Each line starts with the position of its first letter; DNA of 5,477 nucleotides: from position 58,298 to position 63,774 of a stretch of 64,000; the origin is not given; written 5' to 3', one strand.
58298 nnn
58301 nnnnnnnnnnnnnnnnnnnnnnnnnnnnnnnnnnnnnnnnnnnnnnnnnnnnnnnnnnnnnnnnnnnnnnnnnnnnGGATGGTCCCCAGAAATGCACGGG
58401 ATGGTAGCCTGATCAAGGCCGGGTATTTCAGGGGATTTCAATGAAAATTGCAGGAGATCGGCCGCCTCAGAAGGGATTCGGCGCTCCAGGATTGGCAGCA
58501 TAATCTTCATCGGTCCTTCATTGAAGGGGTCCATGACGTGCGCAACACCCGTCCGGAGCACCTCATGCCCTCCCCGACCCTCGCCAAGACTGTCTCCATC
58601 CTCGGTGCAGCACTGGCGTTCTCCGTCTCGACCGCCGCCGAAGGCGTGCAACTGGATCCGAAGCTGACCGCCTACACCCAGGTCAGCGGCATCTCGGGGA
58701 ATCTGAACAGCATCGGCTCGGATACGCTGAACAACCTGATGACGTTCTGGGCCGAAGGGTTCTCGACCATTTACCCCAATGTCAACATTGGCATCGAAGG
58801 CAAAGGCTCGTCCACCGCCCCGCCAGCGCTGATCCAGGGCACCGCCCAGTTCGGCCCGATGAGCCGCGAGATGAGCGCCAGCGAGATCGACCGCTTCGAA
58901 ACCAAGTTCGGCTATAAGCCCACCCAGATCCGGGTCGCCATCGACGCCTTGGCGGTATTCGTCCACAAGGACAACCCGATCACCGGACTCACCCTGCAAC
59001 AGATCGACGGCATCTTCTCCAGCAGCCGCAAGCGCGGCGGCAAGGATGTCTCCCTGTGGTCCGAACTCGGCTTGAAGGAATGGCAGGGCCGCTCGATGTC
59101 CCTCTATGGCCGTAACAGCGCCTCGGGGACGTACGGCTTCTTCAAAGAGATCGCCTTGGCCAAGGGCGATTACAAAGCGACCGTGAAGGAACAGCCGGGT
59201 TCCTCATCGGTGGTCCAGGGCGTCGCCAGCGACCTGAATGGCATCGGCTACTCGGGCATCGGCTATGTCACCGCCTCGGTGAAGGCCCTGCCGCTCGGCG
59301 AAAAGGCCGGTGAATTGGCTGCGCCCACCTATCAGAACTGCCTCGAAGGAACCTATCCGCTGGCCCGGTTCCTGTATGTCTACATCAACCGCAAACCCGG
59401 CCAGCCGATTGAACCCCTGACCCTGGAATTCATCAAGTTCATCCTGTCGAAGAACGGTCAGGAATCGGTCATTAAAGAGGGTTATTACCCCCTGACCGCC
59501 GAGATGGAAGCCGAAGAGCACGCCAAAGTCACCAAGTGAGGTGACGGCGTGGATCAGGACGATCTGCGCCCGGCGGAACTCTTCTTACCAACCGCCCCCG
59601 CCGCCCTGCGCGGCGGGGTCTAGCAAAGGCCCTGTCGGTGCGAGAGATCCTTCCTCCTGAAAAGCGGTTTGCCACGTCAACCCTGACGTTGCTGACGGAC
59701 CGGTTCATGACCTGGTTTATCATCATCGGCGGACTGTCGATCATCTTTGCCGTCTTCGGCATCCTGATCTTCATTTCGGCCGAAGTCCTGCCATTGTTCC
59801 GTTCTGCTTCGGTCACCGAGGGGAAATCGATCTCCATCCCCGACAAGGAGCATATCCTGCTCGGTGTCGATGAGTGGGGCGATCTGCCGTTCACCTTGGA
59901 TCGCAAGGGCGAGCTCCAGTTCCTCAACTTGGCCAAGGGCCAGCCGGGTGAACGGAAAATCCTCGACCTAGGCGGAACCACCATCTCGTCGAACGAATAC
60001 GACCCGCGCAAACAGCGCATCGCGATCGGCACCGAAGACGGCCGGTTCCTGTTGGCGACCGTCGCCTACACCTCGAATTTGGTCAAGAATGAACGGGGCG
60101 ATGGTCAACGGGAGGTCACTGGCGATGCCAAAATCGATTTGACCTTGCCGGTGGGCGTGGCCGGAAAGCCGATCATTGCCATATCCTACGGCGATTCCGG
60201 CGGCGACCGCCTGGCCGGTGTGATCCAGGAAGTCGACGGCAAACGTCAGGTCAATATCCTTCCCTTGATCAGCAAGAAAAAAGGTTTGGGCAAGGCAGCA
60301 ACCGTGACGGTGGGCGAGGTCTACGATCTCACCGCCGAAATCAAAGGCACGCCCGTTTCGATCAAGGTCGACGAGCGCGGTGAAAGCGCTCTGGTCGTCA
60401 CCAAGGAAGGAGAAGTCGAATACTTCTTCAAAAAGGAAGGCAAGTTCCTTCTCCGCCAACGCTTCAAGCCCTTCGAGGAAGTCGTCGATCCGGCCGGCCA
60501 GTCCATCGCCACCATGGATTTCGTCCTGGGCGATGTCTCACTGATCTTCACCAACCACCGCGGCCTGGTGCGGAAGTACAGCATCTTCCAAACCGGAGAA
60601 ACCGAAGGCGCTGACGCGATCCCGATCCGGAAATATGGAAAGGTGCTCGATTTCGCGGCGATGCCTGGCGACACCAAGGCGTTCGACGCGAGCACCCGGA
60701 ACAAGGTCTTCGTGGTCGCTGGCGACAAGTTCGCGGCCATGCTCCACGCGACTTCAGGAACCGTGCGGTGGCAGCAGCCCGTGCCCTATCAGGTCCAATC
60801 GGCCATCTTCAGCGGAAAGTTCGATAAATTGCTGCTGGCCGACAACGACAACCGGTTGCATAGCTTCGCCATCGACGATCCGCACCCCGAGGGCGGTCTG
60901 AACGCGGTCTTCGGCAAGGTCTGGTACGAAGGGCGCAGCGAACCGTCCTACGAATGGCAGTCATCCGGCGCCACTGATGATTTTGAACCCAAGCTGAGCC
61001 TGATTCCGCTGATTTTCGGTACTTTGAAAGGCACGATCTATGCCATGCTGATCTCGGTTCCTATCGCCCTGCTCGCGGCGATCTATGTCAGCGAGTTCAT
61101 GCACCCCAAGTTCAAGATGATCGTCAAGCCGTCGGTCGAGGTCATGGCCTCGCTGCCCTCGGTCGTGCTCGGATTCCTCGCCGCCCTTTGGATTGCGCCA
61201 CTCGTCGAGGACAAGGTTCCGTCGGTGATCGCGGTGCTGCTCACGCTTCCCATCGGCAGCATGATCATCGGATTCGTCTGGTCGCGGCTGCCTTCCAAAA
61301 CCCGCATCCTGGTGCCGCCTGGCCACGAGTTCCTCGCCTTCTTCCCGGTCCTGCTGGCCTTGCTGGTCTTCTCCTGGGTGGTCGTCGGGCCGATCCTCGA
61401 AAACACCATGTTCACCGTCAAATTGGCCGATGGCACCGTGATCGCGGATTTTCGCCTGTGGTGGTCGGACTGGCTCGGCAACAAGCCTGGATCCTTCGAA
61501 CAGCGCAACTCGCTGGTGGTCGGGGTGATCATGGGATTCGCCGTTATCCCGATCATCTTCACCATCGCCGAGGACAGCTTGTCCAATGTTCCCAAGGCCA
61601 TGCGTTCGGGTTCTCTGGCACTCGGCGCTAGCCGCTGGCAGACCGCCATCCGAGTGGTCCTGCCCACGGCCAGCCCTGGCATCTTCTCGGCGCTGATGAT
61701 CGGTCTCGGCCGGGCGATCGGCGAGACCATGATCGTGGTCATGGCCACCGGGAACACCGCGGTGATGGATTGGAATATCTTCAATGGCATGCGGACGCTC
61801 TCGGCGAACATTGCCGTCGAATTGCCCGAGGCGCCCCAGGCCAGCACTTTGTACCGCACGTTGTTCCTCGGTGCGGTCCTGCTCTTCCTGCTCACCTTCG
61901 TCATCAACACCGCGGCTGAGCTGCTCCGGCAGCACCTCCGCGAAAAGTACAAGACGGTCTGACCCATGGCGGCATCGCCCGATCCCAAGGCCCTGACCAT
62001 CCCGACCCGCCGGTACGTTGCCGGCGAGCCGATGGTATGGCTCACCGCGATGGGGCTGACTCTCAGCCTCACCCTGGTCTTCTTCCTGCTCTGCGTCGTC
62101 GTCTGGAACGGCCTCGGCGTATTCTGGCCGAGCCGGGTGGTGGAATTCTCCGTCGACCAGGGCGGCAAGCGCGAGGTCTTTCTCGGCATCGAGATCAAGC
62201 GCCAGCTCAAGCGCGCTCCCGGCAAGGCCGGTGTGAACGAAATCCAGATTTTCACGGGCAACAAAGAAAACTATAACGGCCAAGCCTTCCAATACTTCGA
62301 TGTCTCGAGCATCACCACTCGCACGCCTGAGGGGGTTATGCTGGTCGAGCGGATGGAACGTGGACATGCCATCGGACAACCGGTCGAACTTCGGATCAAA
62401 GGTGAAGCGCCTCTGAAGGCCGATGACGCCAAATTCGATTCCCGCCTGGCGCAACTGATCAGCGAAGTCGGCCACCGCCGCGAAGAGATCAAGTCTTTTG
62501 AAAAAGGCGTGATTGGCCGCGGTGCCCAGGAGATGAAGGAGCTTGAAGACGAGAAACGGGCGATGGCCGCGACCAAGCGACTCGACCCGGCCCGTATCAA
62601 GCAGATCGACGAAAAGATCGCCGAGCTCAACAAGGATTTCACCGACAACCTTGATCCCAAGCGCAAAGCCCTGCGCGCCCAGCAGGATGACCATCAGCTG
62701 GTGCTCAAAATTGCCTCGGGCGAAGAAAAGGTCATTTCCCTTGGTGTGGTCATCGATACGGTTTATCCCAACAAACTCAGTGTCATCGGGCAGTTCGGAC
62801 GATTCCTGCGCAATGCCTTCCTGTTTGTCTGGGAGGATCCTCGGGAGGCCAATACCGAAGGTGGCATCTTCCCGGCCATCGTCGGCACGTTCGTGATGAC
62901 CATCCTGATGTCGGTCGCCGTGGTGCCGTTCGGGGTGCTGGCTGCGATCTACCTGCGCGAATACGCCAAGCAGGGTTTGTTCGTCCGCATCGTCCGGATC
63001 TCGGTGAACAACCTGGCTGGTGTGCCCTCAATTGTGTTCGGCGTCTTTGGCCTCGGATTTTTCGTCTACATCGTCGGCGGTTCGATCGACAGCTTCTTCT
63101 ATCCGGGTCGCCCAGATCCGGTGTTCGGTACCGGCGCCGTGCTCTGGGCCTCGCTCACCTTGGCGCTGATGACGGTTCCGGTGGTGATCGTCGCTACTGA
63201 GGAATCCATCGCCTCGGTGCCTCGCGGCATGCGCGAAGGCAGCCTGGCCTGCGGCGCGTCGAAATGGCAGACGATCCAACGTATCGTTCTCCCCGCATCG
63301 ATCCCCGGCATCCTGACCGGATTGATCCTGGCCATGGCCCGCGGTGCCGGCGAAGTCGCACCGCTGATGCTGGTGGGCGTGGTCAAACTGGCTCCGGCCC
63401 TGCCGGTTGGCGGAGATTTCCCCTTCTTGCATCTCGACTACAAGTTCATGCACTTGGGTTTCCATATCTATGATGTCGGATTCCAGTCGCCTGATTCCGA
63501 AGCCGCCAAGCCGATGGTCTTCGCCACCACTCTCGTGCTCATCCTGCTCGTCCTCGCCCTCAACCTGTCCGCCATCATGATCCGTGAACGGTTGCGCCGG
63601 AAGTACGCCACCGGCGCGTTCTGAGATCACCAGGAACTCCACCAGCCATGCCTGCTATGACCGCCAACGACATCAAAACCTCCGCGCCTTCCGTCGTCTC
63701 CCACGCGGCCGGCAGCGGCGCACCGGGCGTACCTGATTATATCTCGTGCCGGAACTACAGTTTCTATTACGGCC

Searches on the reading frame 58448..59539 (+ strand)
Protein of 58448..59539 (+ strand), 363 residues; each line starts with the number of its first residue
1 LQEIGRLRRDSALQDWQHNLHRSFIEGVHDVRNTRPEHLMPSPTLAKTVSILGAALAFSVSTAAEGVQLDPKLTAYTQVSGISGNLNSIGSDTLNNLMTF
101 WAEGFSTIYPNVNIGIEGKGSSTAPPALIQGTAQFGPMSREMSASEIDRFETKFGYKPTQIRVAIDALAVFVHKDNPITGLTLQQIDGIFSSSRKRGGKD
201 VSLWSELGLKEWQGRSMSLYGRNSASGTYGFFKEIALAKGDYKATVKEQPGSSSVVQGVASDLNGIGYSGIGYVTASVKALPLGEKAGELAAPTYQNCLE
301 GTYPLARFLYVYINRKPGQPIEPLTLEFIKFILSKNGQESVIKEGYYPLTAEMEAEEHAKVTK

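Call 65: search_protein_families(library=pfam, proteins=[window:58448-59539:+], max_evalue=0.0001)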
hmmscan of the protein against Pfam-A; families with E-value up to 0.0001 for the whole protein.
window:58448-59539:+ (363 aa): 1 family
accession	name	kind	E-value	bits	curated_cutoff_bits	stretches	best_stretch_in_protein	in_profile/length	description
PF12849.12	PBP_like_2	-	3.4e-31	109.4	27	1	82-335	8-266/267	PBP superfamily domain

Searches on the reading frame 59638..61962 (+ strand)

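Call 43: search_protein_families(library=pfam, proteins=[window:59638-61962:+], max_evalue=0.001)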
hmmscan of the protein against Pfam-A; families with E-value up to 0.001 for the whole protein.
window:59638-61962:+ (774 aa): 1 family
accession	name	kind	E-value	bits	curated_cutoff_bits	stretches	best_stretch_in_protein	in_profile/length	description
PF00528.27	BPD_transp_1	-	9e-10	39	26.4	1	474-768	2-183/184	Binding-protein-dependent transport system inner membrane component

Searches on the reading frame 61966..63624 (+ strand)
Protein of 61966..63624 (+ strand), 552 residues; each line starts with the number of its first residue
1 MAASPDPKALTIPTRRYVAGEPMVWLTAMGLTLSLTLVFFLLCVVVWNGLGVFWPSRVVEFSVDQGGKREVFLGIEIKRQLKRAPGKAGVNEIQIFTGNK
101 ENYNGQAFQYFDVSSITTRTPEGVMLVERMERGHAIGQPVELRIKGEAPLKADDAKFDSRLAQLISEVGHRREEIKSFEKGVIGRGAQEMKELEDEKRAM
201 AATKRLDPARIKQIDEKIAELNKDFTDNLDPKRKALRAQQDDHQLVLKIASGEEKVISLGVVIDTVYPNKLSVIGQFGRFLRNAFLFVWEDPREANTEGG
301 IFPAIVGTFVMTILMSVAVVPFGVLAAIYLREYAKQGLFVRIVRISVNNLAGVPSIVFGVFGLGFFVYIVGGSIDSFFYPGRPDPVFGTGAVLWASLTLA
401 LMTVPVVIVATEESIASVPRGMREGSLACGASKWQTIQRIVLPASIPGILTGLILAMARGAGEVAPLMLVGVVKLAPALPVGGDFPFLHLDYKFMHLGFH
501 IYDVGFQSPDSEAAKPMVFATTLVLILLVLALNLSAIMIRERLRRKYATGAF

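Call 43: search_protein_families(library=pfam, proteins=[window:61966-63624:+], max_evalue=0.001)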
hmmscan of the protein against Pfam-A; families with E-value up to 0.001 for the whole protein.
window:61966-63624:+ (552 aa): 1 family
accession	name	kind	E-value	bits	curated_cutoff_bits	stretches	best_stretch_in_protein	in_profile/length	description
PF00528.27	BPD_transp_1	-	4.9e-18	66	26.4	1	320-544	2-183/184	Binding-protein-dependent transport system inner membrane component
